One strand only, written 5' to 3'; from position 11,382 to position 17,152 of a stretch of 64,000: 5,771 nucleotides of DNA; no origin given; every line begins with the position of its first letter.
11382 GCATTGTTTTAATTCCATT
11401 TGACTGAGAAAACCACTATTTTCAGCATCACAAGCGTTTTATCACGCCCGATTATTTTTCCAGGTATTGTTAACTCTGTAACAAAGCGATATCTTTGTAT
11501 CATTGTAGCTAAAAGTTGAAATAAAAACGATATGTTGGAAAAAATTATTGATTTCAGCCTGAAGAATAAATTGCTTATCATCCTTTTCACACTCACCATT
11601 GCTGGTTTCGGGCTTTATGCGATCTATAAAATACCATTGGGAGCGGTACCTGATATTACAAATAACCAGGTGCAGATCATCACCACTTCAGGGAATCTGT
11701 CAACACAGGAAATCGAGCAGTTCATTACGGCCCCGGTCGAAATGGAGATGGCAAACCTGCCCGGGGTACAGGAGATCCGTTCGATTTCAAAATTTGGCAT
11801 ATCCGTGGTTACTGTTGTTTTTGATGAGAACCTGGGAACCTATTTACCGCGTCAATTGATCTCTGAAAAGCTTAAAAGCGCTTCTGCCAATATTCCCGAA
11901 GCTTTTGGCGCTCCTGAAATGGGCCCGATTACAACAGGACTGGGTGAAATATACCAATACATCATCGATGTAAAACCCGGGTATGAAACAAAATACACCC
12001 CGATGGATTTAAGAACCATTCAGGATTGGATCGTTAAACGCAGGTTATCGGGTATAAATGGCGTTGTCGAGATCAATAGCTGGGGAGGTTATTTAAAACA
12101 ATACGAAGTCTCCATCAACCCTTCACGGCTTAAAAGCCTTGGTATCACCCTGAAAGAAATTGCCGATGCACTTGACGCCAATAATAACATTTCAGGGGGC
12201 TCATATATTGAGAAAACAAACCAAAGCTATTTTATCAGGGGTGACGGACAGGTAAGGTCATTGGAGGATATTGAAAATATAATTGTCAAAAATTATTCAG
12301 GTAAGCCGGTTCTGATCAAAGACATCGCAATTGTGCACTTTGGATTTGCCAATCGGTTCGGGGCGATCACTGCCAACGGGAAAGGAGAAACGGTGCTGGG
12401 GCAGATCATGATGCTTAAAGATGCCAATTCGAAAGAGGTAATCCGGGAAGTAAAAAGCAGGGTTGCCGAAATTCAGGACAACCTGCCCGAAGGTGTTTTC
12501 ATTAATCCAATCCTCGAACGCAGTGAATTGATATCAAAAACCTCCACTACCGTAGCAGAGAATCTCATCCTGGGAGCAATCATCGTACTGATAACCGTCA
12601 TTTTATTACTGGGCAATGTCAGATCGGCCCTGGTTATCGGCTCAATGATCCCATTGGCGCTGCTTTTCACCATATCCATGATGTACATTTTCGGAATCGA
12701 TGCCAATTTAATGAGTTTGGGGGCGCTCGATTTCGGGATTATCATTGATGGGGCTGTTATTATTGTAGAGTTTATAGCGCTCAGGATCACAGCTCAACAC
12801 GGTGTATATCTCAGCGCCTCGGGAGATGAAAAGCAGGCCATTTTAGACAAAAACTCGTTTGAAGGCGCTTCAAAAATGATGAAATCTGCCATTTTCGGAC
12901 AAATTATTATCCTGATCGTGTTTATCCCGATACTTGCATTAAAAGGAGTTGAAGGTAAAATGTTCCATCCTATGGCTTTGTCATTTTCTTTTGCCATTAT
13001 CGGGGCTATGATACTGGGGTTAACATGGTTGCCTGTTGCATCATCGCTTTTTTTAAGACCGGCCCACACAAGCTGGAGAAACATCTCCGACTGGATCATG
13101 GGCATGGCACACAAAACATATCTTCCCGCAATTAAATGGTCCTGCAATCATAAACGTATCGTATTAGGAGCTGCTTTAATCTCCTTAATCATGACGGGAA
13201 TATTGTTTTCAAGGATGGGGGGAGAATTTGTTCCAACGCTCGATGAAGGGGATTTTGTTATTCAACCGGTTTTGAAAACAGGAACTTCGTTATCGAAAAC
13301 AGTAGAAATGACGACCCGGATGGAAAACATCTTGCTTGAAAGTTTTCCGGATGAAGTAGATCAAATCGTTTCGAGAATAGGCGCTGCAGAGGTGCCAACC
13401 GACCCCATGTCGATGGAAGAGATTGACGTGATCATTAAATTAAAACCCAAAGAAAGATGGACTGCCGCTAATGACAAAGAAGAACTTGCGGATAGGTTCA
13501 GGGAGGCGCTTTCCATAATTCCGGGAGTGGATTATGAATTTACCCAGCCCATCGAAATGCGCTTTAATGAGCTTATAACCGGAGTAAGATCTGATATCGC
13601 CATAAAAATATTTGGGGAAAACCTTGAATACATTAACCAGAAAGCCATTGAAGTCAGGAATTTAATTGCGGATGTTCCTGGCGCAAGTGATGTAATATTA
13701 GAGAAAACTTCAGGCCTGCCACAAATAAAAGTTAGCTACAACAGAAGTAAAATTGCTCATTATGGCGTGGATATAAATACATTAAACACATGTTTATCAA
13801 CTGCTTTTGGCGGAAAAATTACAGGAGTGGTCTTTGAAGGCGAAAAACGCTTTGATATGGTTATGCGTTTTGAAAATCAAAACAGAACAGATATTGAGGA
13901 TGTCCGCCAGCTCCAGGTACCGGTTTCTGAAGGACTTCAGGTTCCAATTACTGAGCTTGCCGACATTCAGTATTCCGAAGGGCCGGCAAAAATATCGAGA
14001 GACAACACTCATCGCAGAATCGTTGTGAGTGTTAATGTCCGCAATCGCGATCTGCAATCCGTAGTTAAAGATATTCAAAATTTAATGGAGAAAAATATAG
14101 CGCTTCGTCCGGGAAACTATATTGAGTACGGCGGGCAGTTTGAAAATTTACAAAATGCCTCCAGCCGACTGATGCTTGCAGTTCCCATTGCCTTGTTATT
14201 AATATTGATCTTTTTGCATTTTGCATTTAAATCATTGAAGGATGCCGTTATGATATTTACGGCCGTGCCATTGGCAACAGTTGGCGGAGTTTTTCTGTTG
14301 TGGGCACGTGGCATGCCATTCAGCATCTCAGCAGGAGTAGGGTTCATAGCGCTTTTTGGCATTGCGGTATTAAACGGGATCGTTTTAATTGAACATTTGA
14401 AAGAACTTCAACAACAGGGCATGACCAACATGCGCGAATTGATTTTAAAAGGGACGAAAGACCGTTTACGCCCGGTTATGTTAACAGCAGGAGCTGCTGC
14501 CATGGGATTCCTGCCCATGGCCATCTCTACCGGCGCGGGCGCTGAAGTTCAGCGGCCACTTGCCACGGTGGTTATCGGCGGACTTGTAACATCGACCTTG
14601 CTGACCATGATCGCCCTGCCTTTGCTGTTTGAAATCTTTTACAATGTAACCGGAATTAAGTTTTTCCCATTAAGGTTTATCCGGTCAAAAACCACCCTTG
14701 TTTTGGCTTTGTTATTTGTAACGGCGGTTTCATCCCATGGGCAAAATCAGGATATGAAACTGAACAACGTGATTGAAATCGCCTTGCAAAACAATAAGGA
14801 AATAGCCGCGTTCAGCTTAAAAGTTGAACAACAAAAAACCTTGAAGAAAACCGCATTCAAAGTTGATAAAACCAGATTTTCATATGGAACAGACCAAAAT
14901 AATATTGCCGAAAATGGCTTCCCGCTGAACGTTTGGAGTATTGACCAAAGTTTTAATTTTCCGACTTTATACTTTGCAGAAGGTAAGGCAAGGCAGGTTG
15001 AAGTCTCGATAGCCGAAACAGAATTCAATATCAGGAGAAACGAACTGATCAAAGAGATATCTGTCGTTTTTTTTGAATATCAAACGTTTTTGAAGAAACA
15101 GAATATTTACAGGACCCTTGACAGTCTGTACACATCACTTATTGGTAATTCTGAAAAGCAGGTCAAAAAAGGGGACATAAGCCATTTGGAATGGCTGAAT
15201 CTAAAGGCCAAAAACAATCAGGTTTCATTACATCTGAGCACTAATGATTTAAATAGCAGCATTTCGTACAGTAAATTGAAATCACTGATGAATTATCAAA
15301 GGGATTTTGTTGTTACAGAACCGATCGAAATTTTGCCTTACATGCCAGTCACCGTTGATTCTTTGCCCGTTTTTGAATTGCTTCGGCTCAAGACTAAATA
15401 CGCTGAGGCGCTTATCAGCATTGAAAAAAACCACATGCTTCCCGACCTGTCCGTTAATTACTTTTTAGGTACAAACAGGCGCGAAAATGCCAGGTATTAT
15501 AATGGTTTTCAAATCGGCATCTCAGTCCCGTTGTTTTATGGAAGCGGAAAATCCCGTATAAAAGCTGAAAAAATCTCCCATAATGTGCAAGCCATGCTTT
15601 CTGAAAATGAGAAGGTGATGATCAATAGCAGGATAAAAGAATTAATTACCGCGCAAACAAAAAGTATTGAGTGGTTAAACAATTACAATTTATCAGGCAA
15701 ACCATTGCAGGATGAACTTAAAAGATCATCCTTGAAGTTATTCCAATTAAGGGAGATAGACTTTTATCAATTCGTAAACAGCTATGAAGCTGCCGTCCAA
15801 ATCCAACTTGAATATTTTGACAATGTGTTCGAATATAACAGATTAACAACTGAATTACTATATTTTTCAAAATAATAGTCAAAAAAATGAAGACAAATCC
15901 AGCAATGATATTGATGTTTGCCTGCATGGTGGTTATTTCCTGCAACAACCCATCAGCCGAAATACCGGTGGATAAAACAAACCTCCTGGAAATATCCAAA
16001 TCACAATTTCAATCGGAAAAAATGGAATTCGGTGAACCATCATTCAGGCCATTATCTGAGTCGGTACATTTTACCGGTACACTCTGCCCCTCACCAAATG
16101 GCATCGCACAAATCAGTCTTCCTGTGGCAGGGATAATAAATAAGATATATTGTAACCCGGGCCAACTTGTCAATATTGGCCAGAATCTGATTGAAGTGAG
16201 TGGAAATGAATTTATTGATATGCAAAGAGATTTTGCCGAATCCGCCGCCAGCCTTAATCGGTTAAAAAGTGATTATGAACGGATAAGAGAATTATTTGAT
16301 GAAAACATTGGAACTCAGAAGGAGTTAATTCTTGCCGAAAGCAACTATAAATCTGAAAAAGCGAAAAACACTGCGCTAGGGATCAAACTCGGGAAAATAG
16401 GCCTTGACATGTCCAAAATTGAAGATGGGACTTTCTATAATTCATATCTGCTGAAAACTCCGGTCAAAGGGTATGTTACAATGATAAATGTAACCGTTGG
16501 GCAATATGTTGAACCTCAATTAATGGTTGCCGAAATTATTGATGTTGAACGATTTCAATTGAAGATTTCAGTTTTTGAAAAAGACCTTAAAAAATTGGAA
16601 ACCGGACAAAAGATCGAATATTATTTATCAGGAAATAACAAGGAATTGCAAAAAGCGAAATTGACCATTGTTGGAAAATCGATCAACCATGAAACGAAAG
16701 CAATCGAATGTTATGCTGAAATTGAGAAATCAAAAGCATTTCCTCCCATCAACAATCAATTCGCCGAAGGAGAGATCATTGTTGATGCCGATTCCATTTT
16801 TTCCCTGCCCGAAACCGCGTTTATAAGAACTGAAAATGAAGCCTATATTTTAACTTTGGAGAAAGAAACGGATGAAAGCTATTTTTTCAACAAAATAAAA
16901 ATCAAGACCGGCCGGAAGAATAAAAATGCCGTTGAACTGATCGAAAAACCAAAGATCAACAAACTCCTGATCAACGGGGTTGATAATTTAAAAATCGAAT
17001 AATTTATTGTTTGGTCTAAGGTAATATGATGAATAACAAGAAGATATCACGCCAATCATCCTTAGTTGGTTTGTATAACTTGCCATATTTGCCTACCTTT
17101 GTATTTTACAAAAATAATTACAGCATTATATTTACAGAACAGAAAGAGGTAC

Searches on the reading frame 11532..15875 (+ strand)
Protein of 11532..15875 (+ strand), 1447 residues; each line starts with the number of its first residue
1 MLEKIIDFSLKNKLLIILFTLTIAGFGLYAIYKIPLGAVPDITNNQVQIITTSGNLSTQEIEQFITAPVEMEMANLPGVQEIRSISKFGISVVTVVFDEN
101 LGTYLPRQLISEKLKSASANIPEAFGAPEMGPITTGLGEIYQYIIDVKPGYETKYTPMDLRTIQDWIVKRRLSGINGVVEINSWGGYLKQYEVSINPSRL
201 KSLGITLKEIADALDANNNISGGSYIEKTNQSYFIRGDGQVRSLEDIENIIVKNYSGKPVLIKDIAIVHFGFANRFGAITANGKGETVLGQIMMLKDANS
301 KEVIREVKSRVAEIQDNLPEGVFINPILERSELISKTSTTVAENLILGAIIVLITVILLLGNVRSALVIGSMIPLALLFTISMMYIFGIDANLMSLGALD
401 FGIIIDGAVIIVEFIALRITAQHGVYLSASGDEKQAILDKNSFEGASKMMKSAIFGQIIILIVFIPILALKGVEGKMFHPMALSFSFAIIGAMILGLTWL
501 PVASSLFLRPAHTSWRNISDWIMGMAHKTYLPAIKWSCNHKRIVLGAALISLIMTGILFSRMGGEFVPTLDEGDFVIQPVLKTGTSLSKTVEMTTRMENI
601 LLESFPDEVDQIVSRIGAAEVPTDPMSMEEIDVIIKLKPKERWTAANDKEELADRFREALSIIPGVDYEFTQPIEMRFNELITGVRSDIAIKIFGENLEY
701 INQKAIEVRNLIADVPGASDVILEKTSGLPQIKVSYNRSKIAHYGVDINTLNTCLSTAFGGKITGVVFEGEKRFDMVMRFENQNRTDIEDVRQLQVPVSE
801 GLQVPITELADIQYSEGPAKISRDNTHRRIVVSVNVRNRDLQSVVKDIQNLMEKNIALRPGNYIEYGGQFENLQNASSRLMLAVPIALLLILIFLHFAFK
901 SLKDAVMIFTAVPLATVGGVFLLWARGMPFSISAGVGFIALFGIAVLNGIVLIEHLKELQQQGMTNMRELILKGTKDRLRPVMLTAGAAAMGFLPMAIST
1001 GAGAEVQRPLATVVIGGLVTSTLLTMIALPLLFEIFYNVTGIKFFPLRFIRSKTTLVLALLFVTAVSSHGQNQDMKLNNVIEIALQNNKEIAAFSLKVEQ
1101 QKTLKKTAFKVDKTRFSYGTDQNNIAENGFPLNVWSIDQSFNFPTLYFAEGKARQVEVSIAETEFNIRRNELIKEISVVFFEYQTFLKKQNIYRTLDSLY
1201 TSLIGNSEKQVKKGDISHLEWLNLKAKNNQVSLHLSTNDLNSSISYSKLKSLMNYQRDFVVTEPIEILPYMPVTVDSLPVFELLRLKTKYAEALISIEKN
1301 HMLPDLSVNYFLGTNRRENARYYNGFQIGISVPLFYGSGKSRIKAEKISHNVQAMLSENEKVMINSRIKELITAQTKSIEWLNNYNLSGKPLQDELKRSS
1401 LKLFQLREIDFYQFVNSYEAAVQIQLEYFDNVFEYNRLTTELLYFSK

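Call 66: search_protein_families(library=pfam, proteins=[window:11532-15875:+], max_evalue=0.000001)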
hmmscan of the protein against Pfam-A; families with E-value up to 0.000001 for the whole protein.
window:11532-15875:+ (1447 aa): 2 families
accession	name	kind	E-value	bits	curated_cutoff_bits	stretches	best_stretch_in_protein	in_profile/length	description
PF00873.25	ACR_tran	-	9.1e-274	911.3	28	1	5-1036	1-1020/1021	AcrB/AcrD/AcrF family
PF02321.23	OEP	-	2e-13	51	22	1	1077-1251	1-184/187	Outer membrane efflux protein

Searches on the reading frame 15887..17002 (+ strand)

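Call 66: search_protein_families(library=pfam, proteins=[window:15887-17002:+], max_evalue=0.000001)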
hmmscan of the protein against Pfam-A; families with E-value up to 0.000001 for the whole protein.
window:15887-17002:+ (371 aa): 2 families
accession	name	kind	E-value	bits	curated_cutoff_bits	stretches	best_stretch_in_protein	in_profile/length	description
PF16576.10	HlyD_D23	-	3.3e-23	82.6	30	1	56-277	2-199/214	Barrel-sandwich domain of CusB or HlyD membrane-fusion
PF13437.12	HlyD_3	-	1.6e-15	58.1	22.2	1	189-282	2-96/106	HlyD family secretion protein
